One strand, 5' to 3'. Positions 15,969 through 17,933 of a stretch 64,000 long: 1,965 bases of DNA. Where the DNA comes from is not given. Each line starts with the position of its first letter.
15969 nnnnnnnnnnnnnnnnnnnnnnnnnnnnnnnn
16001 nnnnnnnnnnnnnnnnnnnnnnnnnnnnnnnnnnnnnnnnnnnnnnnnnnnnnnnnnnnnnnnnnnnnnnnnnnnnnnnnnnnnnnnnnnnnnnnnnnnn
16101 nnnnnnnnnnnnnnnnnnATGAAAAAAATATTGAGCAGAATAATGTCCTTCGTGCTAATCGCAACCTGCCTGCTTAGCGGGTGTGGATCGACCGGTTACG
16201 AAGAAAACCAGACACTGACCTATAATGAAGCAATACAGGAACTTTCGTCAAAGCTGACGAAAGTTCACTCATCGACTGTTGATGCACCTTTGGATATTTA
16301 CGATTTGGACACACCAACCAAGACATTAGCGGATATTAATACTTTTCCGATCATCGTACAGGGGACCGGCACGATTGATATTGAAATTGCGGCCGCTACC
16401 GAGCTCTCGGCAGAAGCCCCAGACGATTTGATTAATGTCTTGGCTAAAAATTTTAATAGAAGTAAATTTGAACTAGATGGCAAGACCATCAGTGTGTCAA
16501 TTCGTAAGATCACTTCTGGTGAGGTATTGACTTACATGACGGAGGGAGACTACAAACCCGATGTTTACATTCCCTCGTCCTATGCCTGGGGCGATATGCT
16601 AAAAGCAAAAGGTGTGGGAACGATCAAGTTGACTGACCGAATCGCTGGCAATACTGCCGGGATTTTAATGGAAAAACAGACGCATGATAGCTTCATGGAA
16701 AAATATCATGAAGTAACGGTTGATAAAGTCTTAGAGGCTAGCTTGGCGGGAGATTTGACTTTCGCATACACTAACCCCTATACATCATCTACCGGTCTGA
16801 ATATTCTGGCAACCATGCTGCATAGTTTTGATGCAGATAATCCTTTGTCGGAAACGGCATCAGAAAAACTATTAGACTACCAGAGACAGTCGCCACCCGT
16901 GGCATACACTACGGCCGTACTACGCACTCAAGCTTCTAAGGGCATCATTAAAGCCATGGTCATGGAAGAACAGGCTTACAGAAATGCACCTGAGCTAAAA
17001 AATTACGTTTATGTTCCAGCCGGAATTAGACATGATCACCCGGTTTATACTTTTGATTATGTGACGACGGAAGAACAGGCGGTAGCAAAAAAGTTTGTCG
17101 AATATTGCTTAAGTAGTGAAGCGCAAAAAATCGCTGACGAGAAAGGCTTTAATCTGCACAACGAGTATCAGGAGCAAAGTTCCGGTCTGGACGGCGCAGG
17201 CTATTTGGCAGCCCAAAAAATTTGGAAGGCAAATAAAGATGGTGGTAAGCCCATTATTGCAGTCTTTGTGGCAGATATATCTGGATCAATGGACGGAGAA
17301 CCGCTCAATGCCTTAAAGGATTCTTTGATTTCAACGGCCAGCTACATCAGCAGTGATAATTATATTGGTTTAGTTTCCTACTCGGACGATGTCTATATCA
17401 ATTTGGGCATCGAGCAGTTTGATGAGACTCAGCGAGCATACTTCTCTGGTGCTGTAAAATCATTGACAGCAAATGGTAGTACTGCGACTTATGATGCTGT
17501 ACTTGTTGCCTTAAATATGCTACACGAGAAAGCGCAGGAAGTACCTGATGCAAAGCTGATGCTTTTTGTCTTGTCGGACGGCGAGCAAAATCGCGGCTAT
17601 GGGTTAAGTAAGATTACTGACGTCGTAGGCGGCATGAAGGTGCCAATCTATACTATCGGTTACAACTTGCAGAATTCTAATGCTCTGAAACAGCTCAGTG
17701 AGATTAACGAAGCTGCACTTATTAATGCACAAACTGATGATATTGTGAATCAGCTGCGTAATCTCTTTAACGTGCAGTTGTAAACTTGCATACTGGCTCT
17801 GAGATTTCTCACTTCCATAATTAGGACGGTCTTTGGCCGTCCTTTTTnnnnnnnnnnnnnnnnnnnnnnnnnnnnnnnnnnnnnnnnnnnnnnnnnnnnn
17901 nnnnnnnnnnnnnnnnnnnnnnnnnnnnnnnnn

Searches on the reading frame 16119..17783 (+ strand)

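Call 79: search_protein_families(library=pfam, proteins=[window:16119-17783:+], max_evalue=0.00001)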
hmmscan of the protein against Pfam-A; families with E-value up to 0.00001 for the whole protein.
window:16119-17783:+ (554 aa): 3 families
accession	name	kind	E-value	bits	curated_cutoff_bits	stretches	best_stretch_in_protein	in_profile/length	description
PF13531.11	SBP_bac_11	-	3.4e-18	66.7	25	1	99-344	7-226/227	Bacterial extracellular solute-binding protein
PF00092.34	VWA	-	4e-15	56.9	23.8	1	382-532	3-157/174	von Willebrand factor type A domain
PF13519.12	VWA_2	-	2.3e-09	38.3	27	1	382-489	2-107/107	von Willebrand factor type A domain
